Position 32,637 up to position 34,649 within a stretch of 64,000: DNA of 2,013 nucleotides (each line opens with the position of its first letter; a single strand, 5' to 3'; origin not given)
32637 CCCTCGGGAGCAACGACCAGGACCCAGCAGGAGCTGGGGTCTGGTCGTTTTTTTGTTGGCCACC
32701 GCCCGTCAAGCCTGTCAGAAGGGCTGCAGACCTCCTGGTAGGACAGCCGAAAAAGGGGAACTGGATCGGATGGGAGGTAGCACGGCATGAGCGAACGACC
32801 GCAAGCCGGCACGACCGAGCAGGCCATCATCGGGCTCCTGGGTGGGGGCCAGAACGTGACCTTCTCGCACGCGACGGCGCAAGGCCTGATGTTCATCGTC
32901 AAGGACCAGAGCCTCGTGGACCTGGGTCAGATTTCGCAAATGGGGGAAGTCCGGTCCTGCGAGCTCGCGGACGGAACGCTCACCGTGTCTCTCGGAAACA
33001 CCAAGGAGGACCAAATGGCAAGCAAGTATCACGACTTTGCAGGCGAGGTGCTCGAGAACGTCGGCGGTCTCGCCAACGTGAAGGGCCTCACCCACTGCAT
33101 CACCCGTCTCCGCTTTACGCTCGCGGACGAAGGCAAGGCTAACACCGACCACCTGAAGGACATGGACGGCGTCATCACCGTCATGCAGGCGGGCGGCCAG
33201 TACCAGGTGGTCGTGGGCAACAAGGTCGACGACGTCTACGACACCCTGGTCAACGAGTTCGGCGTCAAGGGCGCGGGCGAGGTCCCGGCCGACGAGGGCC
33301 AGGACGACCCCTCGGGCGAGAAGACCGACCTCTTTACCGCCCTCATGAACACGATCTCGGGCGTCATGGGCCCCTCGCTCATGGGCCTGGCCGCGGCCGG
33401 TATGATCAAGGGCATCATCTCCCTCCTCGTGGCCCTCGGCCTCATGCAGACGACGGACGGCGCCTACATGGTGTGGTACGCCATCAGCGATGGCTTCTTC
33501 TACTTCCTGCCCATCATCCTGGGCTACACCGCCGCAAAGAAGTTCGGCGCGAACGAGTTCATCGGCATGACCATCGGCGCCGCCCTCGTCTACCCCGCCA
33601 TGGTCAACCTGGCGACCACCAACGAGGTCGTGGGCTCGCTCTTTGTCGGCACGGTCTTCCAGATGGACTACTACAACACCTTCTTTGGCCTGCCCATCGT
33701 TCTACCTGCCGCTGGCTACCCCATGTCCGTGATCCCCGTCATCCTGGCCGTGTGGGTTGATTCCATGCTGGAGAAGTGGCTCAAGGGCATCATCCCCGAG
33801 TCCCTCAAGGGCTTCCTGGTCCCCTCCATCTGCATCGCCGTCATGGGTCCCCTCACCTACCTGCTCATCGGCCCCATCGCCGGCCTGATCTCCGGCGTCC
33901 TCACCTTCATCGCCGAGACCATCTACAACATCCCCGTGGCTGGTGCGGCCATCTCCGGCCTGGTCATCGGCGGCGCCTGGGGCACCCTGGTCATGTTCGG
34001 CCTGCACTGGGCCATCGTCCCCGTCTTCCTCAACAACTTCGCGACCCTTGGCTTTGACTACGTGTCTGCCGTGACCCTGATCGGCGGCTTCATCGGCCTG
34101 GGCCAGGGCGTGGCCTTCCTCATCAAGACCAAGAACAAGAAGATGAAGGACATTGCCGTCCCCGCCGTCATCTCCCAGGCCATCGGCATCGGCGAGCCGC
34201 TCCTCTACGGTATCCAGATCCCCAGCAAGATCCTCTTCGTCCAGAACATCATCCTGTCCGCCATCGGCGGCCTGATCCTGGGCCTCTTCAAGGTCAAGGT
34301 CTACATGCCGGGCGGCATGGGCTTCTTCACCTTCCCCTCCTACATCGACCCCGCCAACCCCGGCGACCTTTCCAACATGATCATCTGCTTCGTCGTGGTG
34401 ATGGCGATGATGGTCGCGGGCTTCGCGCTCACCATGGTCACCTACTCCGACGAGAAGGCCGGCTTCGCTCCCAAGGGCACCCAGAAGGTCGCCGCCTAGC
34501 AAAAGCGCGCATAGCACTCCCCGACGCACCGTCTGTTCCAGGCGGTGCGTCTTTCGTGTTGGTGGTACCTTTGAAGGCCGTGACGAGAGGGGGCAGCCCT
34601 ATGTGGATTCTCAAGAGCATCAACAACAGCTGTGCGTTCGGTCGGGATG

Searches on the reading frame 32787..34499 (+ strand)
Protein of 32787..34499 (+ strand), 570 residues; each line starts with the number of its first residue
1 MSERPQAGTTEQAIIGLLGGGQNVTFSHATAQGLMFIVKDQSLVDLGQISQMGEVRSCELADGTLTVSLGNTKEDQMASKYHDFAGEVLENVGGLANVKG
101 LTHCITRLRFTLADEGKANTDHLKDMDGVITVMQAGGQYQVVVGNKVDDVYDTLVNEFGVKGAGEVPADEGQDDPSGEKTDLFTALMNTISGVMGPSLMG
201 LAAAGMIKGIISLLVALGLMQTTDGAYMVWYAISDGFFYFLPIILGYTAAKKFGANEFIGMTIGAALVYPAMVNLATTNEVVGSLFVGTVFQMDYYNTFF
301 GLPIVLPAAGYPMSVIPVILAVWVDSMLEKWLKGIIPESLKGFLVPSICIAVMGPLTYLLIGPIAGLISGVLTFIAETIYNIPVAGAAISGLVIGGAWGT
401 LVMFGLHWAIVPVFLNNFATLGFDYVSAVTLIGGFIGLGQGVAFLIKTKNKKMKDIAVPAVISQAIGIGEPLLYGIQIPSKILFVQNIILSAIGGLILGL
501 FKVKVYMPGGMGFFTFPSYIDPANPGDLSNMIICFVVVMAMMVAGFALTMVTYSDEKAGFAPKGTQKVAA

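Call 61: find_encoding_contigs(protein=window:32787-34499:+, flank=10000, max_places=3)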
Protein window:32787-34499:+ (570 aa): 22 contigs read that carry it; 3 places shown.
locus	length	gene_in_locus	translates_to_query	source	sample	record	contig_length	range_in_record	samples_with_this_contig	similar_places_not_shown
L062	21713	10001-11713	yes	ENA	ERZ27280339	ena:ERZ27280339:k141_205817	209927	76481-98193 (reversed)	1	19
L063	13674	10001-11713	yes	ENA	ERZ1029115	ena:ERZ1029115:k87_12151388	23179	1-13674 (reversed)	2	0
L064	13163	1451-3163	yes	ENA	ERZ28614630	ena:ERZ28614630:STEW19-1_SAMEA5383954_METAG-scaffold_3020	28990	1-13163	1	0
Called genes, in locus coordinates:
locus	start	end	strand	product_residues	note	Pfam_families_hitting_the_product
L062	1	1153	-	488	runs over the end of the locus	PF01029:NusB, PF13578:Methyltransf_24 (faint), PF01189:Methyltr_RsmB-F, PF13649:Methyltransf_25 (faint), PF13847:Methyltransf_31 (weak)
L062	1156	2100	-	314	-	PF00551:Formyl_trans_N, PF02911:Formyl_trans_C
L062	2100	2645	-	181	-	PF01327:Pep_deformylase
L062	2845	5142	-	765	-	PF17764:PriA_3primeBD, PF04851:ResIII, PF00270:DEAD, PF18319:Zn_ribbon_PriA (weak), PF00271:Helicase_C, PF18074:PriA_C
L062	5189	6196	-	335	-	PF12740:PETase, PF07224:Chlorophyllase (weak)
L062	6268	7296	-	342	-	PF20434:BD-FAE, PF07859:Abhydrolase_3, PF00326:Peptidase_S9 (faint)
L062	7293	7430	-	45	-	-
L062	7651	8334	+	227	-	-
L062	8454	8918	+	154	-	PF00578:AhpC-TSA, PF08534:Redoxin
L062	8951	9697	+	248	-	PF03883:H2O2_YaaD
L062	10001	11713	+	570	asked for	PF00367:PTS_EIIB, PF02378:PTS_EIIC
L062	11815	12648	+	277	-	PF03123:CAT_RBD, PF00874:PRD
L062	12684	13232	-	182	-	PF04324:Fer2_BFD, PF07866:DUF1653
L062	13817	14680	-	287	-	PF02311:AraC_binding (weak), PF14525:AraC_binding_2 (weak), PF00165:HTH_AraC, PF12833:HTH_18, PF00165:HTH_AraC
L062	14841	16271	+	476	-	PF00370:FGGY_N, PF02782:FGGY_C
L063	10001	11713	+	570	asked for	PF00367:PTS_EIIB, PF02378:PTS_EIIC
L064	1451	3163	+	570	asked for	PF00367:PTS_EIIB, PF02378:PTS_EIIC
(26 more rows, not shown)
